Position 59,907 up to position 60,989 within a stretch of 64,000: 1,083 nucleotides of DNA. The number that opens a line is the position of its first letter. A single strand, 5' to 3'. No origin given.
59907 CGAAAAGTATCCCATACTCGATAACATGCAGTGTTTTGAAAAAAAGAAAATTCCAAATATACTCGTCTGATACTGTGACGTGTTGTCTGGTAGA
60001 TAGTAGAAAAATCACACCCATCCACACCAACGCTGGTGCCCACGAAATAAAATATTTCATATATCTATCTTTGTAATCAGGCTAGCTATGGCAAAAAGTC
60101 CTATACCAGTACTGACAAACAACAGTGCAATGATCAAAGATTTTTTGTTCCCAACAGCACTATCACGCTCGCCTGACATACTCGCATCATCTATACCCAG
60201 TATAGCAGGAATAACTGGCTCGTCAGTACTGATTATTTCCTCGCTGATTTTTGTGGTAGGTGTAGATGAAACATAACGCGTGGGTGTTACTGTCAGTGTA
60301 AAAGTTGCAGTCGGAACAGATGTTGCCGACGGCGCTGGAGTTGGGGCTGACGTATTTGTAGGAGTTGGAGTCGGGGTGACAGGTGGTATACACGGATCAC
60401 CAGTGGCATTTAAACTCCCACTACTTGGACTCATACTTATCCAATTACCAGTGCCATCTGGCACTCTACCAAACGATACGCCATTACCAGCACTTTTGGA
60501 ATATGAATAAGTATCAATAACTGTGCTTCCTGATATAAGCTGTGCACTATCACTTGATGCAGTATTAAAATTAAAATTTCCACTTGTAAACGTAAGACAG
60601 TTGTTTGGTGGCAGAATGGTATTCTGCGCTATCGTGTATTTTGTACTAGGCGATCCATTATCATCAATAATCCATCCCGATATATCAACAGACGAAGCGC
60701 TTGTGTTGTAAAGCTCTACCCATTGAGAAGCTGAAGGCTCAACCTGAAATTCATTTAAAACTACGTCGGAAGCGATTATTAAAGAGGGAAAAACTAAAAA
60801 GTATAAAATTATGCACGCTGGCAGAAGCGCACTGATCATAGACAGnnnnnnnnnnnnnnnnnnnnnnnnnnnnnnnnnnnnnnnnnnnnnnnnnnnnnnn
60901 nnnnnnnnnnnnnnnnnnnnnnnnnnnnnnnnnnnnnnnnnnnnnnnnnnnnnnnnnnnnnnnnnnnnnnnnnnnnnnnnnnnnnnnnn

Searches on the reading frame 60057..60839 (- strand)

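Call 18: search_protein_families(library=pfam, proteins=[window:60057-60839:-], max_evalue=0.01)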
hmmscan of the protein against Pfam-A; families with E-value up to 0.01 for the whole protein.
window:60057-60839:- (260 aa): 1 family
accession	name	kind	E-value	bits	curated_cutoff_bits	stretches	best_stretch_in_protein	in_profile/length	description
PF00932.25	LTD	-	2e-15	57.5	34.3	1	24-114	6-108/109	Lamin Tail Domain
